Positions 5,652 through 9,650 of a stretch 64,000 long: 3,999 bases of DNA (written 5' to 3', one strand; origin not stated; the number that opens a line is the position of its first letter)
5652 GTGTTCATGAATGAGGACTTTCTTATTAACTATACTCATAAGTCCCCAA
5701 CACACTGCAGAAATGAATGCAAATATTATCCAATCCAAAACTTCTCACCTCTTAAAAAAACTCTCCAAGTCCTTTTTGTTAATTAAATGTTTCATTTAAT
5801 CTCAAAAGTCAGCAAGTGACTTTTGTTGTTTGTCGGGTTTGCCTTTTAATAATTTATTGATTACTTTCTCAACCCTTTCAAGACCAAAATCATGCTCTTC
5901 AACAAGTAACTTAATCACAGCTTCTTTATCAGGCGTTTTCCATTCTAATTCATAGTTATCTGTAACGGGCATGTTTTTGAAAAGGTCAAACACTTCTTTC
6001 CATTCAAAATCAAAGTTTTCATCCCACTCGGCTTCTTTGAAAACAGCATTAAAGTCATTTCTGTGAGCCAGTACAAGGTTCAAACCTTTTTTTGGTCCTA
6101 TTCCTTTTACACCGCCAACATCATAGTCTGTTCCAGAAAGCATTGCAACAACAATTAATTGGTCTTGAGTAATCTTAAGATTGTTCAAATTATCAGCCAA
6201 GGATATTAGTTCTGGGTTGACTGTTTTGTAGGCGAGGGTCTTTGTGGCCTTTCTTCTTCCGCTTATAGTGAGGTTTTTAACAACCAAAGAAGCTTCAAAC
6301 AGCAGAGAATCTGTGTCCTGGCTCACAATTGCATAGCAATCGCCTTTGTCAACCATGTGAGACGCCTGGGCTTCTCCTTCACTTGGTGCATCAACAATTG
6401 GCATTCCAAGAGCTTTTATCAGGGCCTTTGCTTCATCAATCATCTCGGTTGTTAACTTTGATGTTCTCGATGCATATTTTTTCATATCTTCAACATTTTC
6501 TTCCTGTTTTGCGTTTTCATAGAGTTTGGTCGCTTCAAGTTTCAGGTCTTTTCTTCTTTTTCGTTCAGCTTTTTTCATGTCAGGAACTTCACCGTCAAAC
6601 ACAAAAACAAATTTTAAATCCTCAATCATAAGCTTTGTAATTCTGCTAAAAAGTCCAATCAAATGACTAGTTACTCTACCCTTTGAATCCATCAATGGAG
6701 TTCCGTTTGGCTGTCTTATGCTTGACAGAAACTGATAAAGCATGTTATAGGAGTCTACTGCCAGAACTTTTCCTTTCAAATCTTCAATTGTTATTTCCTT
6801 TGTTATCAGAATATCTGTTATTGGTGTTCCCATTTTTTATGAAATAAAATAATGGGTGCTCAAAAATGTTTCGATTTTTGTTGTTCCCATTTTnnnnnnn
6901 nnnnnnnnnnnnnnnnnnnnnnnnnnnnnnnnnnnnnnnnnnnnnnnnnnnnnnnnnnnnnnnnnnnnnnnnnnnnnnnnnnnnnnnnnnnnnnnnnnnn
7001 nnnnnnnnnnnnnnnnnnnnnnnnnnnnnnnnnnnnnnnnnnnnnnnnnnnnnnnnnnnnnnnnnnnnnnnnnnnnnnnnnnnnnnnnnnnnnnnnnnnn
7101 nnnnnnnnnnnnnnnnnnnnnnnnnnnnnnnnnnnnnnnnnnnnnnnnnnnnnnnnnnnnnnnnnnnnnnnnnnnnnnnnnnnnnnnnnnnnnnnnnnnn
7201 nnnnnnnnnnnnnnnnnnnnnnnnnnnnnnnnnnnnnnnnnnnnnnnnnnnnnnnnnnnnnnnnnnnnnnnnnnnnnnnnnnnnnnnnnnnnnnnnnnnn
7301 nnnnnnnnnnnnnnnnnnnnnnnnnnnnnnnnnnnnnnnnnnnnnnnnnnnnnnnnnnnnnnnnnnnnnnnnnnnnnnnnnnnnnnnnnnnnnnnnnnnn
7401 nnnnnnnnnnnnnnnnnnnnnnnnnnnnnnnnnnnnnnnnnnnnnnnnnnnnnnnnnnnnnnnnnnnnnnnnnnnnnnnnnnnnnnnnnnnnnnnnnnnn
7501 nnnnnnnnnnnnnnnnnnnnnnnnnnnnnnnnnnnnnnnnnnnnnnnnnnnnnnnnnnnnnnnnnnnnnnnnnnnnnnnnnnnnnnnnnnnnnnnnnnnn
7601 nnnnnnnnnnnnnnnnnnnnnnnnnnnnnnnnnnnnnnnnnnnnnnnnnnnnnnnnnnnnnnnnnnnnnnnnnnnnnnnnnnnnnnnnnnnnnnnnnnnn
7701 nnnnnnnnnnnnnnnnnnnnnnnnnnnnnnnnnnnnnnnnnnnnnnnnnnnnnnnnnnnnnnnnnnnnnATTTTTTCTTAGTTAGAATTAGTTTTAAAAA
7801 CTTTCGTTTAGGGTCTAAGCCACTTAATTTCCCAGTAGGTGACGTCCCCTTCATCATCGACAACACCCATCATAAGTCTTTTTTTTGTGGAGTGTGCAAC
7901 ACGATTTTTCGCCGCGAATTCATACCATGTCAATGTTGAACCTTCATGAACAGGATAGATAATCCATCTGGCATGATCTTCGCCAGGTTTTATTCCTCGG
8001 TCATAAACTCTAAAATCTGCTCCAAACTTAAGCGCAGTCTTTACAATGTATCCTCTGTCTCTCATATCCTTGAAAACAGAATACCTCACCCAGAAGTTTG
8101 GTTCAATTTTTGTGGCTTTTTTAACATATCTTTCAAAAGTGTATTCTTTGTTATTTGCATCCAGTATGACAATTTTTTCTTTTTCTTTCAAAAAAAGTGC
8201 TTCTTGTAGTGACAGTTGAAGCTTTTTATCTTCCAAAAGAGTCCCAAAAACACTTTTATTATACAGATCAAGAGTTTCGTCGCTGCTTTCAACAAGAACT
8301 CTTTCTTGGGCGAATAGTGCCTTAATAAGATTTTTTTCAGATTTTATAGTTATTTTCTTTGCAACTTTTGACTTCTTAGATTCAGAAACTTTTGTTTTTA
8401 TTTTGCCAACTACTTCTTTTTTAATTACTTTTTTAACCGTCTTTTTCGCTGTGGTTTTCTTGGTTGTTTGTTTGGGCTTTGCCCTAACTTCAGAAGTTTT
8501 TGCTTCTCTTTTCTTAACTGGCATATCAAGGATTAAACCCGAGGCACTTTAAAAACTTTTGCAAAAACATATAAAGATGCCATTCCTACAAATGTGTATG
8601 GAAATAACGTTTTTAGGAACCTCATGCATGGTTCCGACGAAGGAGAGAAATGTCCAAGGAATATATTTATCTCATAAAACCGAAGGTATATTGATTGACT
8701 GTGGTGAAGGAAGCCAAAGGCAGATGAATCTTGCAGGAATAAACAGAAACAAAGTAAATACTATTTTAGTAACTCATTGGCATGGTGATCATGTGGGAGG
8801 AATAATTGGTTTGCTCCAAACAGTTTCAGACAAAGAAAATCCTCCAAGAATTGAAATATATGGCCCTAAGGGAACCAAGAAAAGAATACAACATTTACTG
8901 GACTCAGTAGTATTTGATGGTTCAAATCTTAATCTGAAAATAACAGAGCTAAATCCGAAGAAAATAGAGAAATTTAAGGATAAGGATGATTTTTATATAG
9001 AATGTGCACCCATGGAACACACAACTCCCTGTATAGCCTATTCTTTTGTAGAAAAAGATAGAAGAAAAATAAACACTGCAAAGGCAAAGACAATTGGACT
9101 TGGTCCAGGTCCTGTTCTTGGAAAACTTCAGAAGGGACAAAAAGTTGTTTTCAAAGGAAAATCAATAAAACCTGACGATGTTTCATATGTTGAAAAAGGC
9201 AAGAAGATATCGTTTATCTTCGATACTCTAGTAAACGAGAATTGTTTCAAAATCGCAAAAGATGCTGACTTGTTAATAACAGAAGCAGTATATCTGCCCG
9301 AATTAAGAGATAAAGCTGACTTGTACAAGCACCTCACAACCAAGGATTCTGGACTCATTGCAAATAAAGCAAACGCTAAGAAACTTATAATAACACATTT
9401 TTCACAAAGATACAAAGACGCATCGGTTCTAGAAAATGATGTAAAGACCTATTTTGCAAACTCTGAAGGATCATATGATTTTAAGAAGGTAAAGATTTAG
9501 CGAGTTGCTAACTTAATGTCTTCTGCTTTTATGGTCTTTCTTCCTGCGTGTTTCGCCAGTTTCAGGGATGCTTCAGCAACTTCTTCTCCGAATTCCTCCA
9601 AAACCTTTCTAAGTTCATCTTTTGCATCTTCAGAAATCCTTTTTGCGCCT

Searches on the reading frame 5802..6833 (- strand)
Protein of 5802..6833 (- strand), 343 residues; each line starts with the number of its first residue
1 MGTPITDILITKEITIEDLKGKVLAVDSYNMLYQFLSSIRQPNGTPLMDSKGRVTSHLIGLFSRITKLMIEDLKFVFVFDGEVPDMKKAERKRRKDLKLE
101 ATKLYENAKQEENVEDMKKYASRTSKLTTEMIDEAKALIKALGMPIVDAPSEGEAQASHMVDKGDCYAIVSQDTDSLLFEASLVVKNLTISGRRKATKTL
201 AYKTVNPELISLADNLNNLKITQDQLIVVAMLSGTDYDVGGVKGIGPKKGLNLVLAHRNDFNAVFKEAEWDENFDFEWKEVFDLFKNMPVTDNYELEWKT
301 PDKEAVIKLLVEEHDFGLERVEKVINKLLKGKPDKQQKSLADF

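Call 93: search_protein_families(library=pfam, proteins=[window:5802-6833:-], max_evalue=0.00001)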
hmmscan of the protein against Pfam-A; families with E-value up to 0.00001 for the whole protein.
window:5802-6833:- (343 aa): 2 families
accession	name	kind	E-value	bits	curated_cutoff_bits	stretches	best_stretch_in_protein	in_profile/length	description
PF00867.23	XPG_I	-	3.5e-24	85.4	24.9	1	143-236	1-89/89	XPG I-region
PF00752.23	XPG_N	-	8.1e-18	65.2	22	1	12-99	17-99/101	XPG N-terminal domain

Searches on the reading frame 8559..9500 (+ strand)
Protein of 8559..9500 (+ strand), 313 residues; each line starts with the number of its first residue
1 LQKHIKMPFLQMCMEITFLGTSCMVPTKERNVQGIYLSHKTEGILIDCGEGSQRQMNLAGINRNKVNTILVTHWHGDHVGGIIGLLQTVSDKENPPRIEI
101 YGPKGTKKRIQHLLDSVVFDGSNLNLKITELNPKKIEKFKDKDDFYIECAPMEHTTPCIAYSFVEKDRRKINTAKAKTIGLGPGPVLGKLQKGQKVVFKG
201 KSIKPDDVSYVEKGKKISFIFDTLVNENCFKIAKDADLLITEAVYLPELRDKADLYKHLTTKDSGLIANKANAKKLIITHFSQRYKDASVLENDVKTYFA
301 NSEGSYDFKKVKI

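Call 93: search_protein_families(library=pfam, proteins=[window:8559-9500:+], max_evalue=0.00001)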
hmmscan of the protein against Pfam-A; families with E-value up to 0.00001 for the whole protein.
window:8559-9500:+ (313 aa): 3 families
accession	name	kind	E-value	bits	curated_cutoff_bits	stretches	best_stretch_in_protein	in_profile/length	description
PF12706.13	Lactamase_B_2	-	8.2e-14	52.1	27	1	44-158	3-116/200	Beta-lactamase superfamily domain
PF00753.33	Lactamase_B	-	2.6e-11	44.3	22.7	1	37-88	11-66/196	Metallo-beta-lactamase superfamily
PF23023.1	Anti-Pycsar_Apyc1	-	2.9e-06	27.4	50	1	12-83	1-71/250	Anti-Pycsar protein Apyc1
